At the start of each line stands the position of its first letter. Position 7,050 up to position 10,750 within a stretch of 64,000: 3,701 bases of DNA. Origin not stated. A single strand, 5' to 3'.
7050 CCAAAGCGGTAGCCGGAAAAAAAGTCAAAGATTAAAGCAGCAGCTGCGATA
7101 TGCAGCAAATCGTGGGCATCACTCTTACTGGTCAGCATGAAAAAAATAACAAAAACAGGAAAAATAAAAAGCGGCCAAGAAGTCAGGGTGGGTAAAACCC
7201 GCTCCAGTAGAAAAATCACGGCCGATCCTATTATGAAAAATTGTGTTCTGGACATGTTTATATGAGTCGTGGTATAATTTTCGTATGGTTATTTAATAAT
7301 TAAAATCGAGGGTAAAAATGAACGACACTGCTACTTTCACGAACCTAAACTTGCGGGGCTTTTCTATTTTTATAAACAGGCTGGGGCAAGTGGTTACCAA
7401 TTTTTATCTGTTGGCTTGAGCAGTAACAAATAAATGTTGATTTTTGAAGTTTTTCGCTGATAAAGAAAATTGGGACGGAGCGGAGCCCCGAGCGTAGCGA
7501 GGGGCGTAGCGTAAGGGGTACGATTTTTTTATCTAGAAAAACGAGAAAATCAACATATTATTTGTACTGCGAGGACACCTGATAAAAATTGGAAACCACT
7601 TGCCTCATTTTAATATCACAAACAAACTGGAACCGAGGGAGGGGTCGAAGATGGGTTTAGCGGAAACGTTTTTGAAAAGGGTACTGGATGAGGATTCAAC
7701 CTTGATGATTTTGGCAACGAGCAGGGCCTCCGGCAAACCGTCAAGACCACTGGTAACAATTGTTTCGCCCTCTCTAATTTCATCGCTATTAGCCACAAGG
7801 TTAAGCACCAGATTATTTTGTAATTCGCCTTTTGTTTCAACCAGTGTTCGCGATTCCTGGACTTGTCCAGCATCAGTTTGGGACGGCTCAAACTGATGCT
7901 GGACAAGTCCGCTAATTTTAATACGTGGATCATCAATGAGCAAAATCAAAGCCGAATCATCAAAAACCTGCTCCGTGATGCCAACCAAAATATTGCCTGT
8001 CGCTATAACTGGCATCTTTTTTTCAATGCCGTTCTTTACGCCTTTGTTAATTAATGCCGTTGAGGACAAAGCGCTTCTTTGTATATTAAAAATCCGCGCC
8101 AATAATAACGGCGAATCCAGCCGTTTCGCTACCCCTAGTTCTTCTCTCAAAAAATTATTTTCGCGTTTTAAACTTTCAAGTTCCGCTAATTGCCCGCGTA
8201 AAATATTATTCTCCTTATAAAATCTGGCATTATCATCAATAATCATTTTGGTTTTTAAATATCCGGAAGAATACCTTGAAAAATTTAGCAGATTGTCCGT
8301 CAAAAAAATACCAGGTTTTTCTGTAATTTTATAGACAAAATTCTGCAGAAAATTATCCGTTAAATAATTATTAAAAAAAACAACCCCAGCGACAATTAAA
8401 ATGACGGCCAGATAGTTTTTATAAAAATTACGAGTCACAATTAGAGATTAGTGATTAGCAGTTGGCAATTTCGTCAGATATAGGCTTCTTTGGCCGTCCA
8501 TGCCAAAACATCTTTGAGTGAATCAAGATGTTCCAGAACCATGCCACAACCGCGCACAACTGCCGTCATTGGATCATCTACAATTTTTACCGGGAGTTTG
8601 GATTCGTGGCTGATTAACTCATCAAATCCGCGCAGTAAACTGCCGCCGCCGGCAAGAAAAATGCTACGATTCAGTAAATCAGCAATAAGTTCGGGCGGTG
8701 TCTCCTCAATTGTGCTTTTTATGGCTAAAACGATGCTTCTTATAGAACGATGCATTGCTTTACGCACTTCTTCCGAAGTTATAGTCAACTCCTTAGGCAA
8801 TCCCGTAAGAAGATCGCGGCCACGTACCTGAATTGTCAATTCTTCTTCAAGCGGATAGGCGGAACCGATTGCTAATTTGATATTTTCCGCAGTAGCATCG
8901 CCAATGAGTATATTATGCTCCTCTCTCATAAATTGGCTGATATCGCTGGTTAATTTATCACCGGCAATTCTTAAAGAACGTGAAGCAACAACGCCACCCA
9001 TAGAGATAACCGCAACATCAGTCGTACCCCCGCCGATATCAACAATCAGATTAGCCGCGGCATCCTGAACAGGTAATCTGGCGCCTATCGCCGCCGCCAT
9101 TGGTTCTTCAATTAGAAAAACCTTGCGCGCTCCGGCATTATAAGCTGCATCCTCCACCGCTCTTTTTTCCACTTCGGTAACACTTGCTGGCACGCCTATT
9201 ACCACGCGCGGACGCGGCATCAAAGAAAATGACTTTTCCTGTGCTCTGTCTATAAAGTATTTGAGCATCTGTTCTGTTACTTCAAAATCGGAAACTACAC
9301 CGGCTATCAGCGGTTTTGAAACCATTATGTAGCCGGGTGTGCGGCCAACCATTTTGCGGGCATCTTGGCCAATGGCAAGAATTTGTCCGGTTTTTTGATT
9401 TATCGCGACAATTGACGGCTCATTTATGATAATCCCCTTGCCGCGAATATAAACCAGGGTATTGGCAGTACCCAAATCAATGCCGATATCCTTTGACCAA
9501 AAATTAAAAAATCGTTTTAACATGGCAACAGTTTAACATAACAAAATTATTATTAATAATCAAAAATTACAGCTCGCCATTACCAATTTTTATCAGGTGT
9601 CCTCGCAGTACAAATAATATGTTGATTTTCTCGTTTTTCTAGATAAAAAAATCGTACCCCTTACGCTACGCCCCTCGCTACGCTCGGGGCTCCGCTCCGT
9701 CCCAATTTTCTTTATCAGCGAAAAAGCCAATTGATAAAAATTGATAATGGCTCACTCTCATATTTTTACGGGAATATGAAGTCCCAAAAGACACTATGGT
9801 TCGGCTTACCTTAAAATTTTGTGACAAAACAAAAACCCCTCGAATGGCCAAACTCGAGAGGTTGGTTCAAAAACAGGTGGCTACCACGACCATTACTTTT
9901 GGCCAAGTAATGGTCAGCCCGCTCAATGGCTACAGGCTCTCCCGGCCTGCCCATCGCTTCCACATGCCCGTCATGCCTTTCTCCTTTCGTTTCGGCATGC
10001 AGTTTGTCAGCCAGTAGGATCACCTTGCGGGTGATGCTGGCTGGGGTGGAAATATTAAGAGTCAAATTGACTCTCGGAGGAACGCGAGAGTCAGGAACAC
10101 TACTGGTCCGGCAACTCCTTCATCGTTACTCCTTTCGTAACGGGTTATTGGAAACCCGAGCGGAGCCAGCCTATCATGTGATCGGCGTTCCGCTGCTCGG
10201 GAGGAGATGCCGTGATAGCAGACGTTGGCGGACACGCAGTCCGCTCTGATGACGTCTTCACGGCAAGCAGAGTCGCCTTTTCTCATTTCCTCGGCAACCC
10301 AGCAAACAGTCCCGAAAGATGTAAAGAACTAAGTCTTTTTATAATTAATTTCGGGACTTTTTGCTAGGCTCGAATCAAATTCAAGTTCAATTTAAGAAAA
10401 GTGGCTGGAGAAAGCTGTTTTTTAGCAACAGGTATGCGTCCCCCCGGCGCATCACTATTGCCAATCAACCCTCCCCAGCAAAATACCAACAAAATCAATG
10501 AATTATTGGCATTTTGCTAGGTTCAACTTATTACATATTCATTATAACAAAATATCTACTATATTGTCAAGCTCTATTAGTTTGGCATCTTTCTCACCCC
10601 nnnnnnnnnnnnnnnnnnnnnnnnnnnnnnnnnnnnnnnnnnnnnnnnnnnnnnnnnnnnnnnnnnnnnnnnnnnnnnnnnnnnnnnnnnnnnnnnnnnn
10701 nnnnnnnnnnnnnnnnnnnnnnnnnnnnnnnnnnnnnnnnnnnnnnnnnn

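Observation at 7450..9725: Perfect 143-bp inverted repeats bracket mreC-mreB (potentially invertible 2-kb cell-shape segment)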

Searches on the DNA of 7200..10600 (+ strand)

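Call 38: search_rna_families(source=window, start=7200, end=10600, threshold=evalue, max_evalue=1)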
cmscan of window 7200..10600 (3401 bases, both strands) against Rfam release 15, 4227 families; matches with E-value up to 1: 4.
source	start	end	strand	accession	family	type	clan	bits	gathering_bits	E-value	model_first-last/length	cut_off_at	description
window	7381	7608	+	RF04133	MIR2646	Gene; miRNA;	-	51.8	245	2.1e-09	1-256/256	no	MIR2646 microRNA precursor family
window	10474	10521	-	RF03596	mir-5880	Gene; miRNA;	-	21.9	97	0.45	14-66/79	no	mir-5880 microRNA precursor family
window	10057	10106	+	RF00947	mir-929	Gene; miRNA;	-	19.6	56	0.81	1-74/74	no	mir-929 microRNA precursor family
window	10283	10379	-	RF00651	mir-221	Gene; miRNA;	-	19.3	46.6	0.56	1-84/84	no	mir-221 microRNA precursor family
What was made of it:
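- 7382..7607 (.): Left full palindromic element: outer hairpin arms (7382-7402 and 7587-7607), the A' arm, the core and the A arm. It folds end to end as one long imperfect hairpin. The only Rfam matches are far-sub-threshold miRNA-precursor hits (call 38).
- On Known structured RNA family (Rfam): In E-value mode the left palindrome hits a plant miRNA-precursor model at 51.8 bits against a gathering score of 245 (call 38).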

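Call 69: search_dna_similar(query=window:7382-7607:+, collection=phages, mode=distant, max_evalue=0.001, max_rows=5)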
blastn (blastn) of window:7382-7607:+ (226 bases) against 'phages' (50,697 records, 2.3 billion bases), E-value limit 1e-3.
No match.

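Call 70: search_dna_similar(query=window:7382-7607:+, collection=plasmids, mode=distant, max_evalue=0.001, max_rows=5)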
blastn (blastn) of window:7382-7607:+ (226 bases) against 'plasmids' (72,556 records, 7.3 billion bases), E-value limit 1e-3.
No match.
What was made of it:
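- Tried and rejected: BLAST against phage and plasmid records found no match (calls 69, 70).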
